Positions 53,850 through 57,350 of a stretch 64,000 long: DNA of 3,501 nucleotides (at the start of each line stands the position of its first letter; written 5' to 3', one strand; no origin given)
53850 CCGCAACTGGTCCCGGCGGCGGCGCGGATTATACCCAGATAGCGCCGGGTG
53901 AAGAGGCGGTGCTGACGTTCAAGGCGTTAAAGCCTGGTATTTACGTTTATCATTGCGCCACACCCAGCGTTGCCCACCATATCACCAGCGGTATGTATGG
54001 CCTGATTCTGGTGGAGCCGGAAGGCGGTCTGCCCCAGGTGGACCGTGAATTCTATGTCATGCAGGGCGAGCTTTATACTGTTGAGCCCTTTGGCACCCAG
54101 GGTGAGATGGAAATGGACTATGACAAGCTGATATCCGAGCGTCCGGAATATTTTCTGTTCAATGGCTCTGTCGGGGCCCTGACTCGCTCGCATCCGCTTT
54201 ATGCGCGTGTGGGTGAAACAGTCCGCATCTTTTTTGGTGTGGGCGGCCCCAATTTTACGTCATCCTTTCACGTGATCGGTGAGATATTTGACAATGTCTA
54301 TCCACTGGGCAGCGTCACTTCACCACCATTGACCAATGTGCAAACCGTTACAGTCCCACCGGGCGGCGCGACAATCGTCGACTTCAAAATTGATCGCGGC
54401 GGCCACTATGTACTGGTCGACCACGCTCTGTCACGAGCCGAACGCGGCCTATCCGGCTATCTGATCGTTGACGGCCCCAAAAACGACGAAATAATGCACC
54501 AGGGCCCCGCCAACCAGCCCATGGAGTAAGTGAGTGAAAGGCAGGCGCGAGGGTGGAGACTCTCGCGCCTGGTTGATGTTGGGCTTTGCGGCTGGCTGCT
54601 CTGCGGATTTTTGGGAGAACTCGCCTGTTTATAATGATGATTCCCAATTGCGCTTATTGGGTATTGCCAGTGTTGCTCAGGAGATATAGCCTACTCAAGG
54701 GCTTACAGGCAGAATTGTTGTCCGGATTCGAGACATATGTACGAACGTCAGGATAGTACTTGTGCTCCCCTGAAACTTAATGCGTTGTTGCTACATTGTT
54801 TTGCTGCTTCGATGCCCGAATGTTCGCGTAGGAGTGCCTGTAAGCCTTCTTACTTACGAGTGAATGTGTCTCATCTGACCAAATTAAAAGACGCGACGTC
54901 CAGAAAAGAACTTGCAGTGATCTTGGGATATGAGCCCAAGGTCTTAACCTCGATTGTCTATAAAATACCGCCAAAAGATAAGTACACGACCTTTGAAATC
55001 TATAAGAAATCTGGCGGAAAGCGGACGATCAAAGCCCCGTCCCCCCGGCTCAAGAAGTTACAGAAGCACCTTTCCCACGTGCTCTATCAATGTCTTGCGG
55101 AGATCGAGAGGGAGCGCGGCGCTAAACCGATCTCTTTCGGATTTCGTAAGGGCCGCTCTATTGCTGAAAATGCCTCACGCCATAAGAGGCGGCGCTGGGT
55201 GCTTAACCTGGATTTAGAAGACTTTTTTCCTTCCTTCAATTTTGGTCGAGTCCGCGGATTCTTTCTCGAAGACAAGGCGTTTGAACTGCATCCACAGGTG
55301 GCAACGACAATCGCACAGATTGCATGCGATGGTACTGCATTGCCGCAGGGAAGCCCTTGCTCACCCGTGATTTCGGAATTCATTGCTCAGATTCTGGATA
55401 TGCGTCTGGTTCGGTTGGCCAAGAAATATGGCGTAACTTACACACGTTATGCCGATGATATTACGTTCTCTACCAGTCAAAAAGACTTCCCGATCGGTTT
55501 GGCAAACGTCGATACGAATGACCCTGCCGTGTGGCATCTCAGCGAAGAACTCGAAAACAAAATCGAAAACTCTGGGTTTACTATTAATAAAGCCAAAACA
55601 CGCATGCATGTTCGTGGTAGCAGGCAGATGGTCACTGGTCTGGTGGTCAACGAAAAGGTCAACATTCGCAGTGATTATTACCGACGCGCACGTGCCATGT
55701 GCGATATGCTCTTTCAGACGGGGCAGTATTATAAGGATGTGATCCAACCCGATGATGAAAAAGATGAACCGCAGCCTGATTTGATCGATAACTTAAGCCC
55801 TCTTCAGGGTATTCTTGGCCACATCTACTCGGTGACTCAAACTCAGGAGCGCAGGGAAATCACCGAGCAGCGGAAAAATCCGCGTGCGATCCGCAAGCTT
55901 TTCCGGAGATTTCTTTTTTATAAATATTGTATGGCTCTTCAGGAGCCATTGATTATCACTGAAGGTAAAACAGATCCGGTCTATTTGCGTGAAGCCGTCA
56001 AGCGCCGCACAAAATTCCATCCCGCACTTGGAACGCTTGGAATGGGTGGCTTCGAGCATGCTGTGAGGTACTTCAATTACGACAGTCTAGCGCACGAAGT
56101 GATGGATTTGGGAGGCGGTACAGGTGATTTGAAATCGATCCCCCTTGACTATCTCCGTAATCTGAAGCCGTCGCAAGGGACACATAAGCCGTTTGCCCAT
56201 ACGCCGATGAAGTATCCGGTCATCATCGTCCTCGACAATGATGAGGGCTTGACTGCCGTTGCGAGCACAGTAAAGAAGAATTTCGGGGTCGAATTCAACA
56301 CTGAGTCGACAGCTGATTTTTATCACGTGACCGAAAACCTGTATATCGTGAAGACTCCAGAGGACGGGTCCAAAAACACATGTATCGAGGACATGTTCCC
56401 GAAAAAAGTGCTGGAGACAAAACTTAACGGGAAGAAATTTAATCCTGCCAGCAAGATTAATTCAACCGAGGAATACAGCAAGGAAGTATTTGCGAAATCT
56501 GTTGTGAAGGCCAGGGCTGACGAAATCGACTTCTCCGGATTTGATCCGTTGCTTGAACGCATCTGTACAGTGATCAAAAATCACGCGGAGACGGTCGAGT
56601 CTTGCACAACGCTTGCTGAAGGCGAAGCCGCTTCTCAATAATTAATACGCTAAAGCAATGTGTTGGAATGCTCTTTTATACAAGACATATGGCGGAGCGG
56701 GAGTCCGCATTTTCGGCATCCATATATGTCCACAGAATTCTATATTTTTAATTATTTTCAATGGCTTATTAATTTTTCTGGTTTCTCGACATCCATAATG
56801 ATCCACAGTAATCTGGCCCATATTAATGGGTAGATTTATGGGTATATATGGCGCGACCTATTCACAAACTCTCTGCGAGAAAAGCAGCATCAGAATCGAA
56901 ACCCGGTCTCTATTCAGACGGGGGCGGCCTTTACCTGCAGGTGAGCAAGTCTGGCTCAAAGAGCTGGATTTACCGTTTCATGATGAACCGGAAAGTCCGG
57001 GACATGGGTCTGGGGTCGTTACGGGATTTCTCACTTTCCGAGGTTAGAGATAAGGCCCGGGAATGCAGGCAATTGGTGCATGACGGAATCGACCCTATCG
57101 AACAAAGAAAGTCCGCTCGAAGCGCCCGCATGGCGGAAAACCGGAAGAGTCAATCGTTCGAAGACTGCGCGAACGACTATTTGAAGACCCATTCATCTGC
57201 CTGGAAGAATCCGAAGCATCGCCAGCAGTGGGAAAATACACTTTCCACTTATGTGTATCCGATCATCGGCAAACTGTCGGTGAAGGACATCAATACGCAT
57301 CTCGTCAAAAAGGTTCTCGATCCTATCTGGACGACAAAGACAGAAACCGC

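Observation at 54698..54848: Candidate retron msr-msd RNA: 14-bp a1/a2 inverted repeat with an unpaired G, ending 12 nt before the RT gene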

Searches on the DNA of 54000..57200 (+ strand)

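Call 4: search_rna_families(source=window, start=54000, end=57200, threshold=evalue, max_evalue=10, show_alignments=3)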
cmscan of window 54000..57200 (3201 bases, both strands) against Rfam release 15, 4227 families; matches with E-value up to 10: 2.
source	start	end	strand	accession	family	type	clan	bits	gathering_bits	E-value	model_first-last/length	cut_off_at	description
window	55907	55952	-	RF00032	Histone3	Cis-reg;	-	22.7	34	0.004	1-46/46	no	Histone 3' UTR stem-loop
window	56670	56732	-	RF02996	int-alpA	Gene; sRNA;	-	16.9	35.8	4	1-71/71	no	int-alpA RNA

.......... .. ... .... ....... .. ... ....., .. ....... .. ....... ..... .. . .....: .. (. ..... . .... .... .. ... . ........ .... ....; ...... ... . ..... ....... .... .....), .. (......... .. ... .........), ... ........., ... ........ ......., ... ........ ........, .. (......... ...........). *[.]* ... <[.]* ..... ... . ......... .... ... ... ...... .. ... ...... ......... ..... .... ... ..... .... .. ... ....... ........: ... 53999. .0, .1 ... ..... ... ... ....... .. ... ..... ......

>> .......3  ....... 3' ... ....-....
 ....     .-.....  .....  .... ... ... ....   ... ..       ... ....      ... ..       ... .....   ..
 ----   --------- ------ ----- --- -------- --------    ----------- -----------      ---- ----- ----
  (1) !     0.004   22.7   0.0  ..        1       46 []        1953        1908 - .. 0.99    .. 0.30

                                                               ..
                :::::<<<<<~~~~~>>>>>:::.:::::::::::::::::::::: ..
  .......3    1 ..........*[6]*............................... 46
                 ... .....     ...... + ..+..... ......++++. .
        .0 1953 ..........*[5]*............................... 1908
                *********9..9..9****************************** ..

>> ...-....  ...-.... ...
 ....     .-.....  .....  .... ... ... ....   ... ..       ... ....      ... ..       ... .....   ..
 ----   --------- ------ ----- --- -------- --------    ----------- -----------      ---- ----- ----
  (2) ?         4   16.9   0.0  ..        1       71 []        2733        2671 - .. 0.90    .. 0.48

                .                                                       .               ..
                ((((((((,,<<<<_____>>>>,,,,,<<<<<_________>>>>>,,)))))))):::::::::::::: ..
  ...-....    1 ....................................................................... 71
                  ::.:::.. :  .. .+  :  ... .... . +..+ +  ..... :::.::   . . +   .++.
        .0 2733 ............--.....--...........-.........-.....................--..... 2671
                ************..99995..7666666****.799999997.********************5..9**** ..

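Call 33: build_rna_model(alignment_id=A2, structure=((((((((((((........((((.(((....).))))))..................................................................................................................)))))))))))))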
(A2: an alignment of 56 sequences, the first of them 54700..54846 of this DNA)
Model R1 built from alignment A2 (56 sequences, 166 columns); structure: as given.
model positions 137; base pairs 19; branch points 0; effective number of sequences 9.19; information 0.59 bits per position. Calibrated on 0.2 Mb of random sequence (short: E-values are rough).
structure used (alignment columns):
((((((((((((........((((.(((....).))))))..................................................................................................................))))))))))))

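Call 34: search_with_rna_model(model_id=R1, source=window, max_evalue=10, show_alignments=1)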
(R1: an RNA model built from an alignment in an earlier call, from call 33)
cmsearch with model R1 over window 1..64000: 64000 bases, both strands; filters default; matches with E-value up to 10: 1.
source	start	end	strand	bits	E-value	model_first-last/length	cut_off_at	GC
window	54700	54846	+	109.9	7.7e-25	1-137/137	no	0.48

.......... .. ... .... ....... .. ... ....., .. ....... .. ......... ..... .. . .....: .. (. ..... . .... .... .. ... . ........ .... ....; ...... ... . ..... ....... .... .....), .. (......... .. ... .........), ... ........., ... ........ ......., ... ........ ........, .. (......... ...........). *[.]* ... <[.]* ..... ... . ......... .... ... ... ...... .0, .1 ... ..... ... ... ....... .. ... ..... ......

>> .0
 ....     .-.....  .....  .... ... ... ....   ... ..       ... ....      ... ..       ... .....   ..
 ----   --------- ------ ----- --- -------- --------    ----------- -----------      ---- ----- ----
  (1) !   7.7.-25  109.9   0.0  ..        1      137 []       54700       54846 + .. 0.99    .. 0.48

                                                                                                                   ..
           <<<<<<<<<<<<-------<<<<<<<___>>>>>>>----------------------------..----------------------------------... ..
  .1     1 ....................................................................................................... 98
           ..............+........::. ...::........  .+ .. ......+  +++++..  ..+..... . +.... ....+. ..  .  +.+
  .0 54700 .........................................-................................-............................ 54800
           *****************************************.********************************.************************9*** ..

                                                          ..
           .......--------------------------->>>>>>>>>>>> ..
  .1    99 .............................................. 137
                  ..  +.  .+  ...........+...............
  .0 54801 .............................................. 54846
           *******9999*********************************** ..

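Call 35: search_with_rna_model(model_id=R1, sources=[L069, L025, L036, L061, L014, L026, L042, L060, L063, L064, L065, L066, L067, L053], max_evalue=1, show_alignments=2)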
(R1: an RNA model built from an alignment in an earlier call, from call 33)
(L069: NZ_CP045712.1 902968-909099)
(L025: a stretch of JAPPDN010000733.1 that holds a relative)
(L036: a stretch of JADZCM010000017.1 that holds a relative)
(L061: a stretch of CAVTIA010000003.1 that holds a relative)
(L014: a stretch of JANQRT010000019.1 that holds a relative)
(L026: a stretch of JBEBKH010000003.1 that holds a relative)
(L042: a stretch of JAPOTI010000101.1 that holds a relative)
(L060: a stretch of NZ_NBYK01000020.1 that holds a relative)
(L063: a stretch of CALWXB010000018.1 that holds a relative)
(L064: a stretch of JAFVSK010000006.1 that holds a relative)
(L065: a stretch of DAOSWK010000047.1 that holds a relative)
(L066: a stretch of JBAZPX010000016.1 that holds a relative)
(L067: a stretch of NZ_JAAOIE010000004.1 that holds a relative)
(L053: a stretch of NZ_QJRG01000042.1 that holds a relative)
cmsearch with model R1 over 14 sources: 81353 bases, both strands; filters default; matches with E-value up to 1: 9.
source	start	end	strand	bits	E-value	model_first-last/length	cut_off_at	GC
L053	2841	2965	+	98.6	5e-22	1-137/137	no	0.54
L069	3003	3131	+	79.7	1.6e-17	1-137/137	no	0.53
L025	2677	2822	+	79.2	2.2e-17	1-137/137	no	0.49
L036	2849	2977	+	67.2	1.6e-14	1-137/137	no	0.53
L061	2838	2976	+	65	5.5e-14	1-137/137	no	0.53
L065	2779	2927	+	22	0.0011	1-137/137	no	0.38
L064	2789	2938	+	19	0.0056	1-137/137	no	0.41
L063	964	1107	+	17.7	0.012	1-137/137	no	0.44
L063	3068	3103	+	13.1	0.14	1-137/137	no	0.33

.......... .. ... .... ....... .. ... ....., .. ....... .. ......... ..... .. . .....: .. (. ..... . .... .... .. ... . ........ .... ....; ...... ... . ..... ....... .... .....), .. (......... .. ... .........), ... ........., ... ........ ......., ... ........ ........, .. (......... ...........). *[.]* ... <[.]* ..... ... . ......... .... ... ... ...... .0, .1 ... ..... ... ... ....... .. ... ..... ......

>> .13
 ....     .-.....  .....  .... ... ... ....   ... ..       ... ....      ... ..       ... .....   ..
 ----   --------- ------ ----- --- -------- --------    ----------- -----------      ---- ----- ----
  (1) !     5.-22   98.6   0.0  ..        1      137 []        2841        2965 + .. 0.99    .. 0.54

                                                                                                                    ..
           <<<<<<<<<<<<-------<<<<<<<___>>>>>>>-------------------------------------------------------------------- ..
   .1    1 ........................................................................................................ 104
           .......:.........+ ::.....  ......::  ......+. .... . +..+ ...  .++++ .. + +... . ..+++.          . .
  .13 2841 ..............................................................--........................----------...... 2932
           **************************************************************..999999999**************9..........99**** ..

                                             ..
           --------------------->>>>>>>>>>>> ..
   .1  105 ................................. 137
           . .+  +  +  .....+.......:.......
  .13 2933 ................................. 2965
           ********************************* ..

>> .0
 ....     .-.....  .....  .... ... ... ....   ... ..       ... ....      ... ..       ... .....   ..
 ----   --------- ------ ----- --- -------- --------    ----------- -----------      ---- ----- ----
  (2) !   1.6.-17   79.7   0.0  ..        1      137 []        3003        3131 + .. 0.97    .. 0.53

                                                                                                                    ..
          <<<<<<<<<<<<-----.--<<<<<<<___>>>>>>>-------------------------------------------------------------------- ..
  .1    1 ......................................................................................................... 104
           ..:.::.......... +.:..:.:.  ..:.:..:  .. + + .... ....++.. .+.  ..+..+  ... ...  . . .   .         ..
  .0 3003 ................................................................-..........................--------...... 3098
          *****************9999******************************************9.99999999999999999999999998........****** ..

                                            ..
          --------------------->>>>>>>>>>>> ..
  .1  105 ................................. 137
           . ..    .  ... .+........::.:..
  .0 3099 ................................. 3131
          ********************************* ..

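Call 53: search_with_rna_model(model_id=R1, sources=[window, L001, L002, L003, L004, L005, L006, L007, L008, L009, L010, L011, L012, L013, L014, L015, L016, L017, L018, L019, L020, L021, L022, L023, L024, L025, L026, L027, L028, L029, L030, L031, L032, L033, L034, L035, L036, L037, L038, L039, L040, L041, L042, L043, L044, L045, L046, L047, L048, L049, L050, L051, L052, L053, L054, L055, L056, L057, L058, L059, L060, L061, L062, L063, L064, L065, L066, L067, L068, L069], max_evalue=0.001, make_alignment=true)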
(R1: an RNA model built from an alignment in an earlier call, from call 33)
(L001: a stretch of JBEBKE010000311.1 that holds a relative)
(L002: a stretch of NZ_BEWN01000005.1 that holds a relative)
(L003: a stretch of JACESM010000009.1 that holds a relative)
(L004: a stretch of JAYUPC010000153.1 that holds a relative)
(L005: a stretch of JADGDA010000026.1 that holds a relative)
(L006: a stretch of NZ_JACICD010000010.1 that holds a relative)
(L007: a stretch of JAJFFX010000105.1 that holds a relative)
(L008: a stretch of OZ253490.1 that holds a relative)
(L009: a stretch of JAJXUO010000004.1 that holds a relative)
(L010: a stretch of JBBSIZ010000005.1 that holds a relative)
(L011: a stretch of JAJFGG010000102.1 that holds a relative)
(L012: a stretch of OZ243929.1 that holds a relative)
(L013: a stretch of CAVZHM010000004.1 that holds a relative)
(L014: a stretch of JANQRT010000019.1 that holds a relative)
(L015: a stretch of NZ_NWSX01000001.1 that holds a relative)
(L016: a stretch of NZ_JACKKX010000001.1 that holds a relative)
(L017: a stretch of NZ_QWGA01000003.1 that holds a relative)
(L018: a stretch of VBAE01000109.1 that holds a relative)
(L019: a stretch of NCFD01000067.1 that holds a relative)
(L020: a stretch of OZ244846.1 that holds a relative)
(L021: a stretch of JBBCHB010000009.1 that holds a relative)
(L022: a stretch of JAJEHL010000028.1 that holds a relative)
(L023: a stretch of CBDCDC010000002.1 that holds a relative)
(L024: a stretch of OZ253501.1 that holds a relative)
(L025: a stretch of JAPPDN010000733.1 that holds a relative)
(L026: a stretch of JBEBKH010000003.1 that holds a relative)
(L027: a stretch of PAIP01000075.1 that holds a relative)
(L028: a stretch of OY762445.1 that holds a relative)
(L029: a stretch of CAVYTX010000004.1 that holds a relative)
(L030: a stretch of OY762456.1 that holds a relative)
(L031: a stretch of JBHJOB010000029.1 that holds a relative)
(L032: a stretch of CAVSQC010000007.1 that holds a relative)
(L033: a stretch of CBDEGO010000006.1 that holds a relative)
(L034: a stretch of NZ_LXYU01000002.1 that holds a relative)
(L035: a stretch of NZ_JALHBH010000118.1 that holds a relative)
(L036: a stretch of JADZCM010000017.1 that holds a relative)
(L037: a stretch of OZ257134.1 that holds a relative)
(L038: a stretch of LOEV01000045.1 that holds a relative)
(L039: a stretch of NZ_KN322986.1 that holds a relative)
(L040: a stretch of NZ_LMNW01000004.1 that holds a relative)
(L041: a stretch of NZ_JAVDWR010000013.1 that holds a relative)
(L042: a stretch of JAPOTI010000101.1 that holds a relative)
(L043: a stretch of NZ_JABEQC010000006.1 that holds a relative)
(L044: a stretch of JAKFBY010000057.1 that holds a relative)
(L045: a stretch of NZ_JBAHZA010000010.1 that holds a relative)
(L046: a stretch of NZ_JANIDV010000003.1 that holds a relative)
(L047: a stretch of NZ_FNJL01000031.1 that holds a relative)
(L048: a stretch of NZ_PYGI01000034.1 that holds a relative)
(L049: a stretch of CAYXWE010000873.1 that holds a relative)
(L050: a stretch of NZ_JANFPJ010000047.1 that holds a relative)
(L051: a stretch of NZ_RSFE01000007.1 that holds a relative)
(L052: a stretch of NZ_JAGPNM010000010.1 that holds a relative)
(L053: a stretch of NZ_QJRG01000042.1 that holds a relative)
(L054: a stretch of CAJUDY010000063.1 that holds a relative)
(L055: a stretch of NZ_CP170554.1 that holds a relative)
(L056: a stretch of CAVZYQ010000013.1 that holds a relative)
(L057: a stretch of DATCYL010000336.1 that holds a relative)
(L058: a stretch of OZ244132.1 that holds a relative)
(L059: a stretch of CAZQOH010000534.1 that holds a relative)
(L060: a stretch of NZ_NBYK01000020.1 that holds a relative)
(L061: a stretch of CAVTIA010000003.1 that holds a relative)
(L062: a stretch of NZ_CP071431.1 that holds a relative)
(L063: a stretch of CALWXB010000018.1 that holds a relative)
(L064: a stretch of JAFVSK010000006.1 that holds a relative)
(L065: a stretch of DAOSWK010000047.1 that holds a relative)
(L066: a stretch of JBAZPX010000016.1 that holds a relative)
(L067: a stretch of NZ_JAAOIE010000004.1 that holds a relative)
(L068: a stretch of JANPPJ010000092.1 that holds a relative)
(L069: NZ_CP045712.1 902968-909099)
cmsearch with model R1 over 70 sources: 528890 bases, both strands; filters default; matches with E-value up to 0.001: 61.
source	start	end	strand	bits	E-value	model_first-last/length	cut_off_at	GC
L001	253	391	+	123.2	4.3e-27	1-137/137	no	0.47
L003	2849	2987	+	121.7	9.8e-27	1-137/137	no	0.51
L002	2849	2987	+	119.5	3.2e-26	1-137/137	no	0.47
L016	2844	2981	+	118.7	5e-26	1-137/137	no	0.54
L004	2844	2982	+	118.4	6e-26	1-137/137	no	0.42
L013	2844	2980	+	114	6.8e-25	1-137/137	no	0.5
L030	2830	2966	+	113.6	8.5e-25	1-137/137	no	0.47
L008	2843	2981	+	112.1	1.9e-24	1-137/137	no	0.52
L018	2849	2984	+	110.5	4.5e-24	1-137/137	no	0.51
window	54700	54846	+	109.9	6.4e-24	1-137/137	no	0.48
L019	2848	2983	+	109.6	7.4e-24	1-137/137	no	0.4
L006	2847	2986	+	108.8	1.2e-23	1-137/137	no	0.56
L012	2843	2985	+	108.2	1.6e-23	1-137/137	no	0.48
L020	2844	2985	+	108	1.9e-23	1-137/137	no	0.47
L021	2840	2980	+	106.2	4.8e-23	1-137/137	no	0.51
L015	2838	2979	+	105.7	6.5e-23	1-137/137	no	0.55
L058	2845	2985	+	104.6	1.2e-22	1-137/137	no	0.5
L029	2846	2981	+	104.1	1.6e-22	1-137/137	no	0.59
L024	2842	2983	+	103.9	1.7e-22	1-137/137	no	0.41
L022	2842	2983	+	103.1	2.8e-22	1-137/137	no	0.42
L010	2848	2982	+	100.3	1.3e-21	1-137/137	no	0.52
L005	317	455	+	100.1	1.4e-21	1-137/137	no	0.51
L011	2841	2979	+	100.1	1.4e-21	1-137/137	no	0.45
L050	2813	2943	+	99.4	2.1e-21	1-137/137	no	0.55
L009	2854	2988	+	99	2.6e-21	1-137/137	no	0.53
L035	2853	2977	+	98.6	3.3e-21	1-137/137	no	0.54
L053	2841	2965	+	98.6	3.3e-21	1-137/137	no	0.54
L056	2851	2980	+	98.6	3.3e-21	1-137/137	no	0.55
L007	2181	2323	+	98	4.5e-21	1-137/137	no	0.54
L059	196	334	+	98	4.6e-21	1-137/137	no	0.4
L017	2841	2982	+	97.5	5.8e-21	1-137/137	no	0.53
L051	2813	2943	+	97.2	6.9e-21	1-137/137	no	0.55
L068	2841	2978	+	96.8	8.8e-21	1-137/137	no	0.53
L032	2848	2984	+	96.5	1e-20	1-137/137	no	0.5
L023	2834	2973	+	96.5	1.1e-20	1-137/137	no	0.41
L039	2840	2964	+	96.1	1.3e-20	1-137/137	no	0.53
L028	2727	2863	+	92.5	9.4e-20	1-137/137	no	0.44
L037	2857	2980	+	91.2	1.9e-19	1-137/137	no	0.54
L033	2818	2961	+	91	2.2e-19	1-137/137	no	0.39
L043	2851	2976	+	90.3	3.2e-19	1-137/137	no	0.42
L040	2857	2986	+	88.1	1.1e-18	1-137/137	no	0.48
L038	1087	1211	+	87.6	1.4e-18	1-137/137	no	0.52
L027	2812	2962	+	87.3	1.6e-18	1-137/137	no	0.54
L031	2855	2979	+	86.9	2.1e-18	1-137/137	no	0.55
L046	2828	2984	+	85.8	3.7e-18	1-137/137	no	0.42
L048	2803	2928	+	85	5.7e-18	1-137/137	no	0.45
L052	2814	2942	+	84.8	6.6e-18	1-137/137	no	0.57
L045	2829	2952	+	83.1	1.7e-17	1-137/137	no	0.4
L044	2858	2986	+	82.2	2.7e-17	1-137/137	no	0.5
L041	2840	2964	+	81.7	3.5e-17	1-137/137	no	0.47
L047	2833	2963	+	80.7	6.2e-17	1-137/137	no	0.5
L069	3003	3131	+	79.7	1.1e-16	1-137/137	no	0.53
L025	2677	2822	+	79.2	1.4e-16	1-137/137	no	0.49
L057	2846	2983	+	79.2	1.4e-16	1-137/137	no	0.38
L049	121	244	+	75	1.5e-15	1-137/137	no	0.49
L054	2858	2987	+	69.5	3e-14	1-137/137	no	0.52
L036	2849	2977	+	67.2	1.1e-13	1-137/137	no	0.53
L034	2848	2967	+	65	3.5e-13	1-137/137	no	0.37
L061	2838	2976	+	65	3.6e-13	1-137/137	no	0.53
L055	2858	2984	+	63.7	7.1e-13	1-137/137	no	0.53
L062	2843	2981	+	52.8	2.9e-10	1-137/137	no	0.35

Alignment A6: 61 matches aligned to the model, 172 columns, each read 5' to 3' on its own strand. Consensus structure (alignment columns), stored with it:
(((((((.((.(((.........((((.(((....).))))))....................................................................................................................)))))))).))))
